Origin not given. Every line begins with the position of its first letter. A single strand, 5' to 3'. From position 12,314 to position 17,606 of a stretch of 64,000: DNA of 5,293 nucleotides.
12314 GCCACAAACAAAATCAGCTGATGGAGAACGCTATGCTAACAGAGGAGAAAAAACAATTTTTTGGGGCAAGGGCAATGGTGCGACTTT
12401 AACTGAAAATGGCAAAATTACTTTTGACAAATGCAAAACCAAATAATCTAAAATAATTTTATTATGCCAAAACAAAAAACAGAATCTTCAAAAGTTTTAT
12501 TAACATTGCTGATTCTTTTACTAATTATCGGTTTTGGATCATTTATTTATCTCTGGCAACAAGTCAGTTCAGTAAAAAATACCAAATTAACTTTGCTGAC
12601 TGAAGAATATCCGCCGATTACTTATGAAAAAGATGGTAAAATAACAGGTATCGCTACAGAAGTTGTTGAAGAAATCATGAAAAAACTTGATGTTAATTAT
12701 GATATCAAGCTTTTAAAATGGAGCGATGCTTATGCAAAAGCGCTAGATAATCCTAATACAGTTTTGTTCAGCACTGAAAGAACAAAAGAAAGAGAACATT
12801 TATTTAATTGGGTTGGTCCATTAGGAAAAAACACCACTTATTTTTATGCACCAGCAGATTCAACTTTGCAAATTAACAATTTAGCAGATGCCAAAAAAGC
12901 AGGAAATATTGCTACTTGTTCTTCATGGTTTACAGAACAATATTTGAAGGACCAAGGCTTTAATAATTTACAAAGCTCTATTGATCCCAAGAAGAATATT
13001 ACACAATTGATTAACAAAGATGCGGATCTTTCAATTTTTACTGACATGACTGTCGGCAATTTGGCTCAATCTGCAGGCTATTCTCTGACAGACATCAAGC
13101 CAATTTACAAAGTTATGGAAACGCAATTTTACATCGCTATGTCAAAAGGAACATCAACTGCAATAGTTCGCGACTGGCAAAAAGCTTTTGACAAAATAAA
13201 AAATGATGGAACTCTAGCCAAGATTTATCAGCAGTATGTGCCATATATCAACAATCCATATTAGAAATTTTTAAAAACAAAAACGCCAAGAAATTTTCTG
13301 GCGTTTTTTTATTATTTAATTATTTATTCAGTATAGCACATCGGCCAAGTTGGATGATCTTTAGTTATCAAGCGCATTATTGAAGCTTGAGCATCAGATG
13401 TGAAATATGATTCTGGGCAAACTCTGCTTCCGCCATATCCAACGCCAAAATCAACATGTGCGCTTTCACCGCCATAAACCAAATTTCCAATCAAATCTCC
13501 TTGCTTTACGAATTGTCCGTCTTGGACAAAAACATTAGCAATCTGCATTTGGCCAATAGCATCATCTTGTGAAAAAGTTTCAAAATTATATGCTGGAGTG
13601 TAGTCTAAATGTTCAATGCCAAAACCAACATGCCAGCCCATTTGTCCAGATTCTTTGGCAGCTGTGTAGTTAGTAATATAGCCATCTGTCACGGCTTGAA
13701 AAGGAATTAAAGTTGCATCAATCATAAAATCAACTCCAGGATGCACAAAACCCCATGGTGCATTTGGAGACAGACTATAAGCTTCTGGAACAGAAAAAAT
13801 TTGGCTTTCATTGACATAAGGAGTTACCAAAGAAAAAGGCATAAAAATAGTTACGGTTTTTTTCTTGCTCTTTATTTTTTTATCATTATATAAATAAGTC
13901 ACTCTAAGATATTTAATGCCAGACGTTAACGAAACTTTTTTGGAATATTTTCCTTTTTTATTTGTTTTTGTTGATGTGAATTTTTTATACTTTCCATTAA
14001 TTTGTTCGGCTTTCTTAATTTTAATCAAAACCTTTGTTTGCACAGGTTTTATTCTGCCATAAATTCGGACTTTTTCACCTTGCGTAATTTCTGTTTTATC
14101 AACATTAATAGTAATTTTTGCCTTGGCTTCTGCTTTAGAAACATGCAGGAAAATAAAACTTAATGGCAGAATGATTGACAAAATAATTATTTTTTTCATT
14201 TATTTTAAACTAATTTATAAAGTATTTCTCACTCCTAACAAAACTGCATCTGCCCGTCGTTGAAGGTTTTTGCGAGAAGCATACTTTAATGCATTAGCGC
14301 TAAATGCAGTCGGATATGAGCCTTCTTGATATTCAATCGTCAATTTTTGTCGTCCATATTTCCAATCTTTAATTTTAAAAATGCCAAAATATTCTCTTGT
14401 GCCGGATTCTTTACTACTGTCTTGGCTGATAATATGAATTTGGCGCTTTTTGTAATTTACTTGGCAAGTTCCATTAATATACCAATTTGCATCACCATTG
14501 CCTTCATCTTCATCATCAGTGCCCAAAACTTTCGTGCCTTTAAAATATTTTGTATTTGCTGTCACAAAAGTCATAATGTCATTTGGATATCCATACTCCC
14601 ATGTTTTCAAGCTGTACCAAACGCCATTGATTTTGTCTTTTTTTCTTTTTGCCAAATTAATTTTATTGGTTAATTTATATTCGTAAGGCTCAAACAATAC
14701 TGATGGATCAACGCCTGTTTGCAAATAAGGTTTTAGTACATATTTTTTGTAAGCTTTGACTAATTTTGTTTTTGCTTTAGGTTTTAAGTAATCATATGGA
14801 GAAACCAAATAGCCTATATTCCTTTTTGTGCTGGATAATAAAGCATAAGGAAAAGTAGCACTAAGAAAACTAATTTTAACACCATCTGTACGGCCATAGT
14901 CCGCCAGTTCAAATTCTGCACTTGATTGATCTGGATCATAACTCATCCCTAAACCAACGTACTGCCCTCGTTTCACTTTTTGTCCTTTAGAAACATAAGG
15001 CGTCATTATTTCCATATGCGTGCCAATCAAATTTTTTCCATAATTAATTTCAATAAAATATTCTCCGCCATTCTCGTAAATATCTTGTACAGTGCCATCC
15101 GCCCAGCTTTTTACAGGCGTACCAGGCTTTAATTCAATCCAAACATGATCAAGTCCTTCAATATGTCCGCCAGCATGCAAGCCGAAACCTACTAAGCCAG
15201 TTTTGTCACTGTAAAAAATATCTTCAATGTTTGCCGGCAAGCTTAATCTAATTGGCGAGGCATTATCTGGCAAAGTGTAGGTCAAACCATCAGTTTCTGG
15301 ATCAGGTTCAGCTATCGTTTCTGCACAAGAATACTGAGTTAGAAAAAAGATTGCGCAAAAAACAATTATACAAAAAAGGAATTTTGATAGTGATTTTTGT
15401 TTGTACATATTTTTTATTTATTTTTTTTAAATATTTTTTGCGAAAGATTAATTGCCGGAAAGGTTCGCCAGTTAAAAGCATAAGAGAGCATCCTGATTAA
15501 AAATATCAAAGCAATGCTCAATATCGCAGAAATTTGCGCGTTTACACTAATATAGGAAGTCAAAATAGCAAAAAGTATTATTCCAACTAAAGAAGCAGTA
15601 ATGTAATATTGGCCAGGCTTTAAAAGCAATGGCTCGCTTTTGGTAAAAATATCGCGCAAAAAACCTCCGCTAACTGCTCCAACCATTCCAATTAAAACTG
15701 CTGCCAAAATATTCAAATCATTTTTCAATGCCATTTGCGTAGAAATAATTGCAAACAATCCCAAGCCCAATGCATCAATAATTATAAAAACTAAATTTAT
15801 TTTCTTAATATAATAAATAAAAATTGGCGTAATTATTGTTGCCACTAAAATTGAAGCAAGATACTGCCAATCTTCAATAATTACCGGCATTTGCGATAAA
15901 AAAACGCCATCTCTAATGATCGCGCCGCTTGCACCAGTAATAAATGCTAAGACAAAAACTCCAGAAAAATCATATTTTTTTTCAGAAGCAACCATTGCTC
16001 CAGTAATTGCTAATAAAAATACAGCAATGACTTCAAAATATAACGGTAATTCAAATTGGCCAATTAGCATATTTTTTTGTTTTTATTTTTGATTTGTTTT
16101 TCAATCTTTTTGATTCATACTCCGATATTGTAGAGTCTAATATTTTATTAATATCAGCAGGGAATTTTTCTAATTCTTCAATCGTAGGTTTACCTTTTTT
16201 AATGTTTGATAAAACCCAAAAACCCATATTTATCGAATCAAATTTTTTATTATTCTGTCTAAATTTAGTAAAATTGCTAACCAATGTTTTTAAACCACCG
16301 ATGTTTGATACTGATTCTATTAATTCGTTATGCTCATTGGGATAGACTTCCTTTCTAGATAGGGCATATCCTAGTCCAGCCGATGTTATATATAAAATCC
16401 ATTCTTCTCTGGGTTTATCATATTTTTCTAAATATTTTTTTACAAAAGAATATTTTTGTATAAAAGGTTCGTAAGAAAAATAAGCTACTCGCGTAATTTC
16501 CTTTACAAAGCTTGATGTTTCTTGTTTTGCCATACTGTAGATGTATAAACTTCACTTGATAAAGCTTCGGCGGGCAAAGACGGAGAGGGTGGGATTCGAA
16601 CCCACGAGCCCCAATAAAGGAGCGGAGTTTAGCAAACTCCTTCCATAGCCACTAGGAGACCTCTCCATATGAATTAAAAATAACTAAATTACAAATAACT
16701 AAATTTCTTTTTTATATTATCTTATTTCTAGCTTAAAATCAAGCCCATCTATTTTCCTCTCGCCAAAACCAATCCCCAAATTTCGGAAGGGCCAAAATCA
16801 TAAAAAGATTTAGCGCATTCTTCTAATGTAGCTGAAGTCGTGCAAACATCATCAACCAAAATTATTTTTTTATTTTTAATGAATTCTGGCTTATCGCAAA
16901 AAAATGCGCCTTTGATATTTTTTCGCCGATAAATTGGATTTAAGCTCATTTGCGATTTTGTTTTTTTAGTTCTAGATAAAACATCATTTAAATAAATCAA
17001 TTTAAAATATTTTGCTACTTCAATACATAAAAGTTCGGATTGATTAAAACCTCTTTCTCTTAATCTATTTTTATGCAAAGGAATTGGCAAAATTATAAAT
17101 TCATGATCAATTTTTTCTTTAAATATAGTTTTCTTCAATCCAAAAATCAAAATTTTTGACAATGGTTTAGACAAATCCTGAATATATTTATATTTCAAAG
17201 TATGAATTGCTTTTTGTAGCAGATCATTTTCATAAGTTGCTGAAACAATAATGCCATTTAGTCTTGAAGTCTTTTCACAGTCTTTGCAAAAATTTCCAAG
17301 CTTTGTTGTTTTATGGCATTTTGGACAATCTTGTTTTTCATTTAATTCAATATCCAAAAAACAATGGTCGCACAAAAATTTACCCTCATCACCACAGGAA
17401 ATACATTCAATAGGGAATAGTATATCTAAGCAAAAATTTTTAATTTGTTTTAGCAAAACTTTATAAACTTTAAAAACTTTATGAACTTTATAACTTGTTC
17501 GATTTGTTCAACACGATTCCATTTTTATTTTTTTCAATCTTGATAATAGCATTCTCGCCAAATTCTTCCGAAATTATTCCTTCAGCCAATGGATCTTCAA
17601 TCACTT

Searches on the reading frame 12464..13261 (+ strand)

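Call 68: search_protein_families(library=pfam, proteins=[window:12464-13261:+], max_evalue=0.00001)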
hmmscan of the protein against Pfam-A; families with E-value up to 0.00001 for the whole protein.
window:12464-13261:+ (266 aa): 1 family
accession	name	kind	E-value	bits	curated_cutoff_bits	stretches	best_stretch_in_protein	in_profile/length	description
PF00497.25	SBP_bac_3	-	1.2e-16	61.1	26.4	1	47-259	7-130/132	Bacterial extracellular solute-binding proteins, family 3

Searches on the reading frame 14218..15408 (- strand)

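Call 67: search_protein_families(library=pfam, proteins=[window:14218-15408:-], max_evalue=0.00001)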
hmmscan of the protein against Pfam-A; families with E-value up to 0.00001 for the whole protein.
window:14218-15408:- (397 aa): 1 family
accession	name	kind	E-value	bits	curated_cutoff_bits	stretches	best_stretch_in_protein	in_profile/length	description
PF01551.29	Peptidase_M23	-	1.8e-08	34.9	28.7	1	91-155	8-73/96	Peptidase family M23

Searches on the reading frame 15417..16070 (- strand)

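Call 68: search_protein_families(library=pfam, proteins=[window:15417-16070:-], max_evalue=0.00001)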
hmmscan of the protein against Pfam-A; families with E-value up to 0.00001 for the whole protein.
window:15417-16070:- (218 aa): 1 family
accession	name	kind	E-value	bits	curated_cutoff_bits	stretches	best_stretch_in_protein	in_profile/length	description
PF03458.18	Gly_transporter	-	3.6e-33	113.7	23.5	2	97-170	2-76/78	Glycine transporter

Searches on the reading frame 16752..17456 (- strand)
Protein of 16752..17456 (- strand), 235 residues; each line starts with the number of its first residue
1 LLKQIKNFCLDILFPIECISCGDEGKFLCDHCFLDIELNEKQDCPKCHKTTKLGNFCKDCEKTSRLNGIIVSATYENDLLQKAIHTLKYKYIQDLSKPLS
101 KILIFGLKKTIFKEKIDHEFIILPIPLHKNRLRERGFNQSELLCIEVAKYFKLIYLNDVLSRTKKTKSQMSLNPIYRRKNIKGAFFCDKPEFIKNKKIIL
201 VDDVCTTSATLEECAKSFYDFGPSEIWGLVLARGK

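Call 68: search_protein_families(library=pfam, proteins=[window:16752-17456:-], max_evalue=0.00001)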
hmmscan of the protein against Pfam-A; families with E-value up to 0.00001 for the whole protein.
window:16752-17456:- (235 aa): 1 family
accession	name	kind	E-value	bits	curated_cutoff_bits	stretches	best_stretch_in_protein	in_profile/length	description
PF18912.6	DZR_2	-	6.8e-07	29.5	27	1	10-61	2-56/56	Double zinc ribbon domain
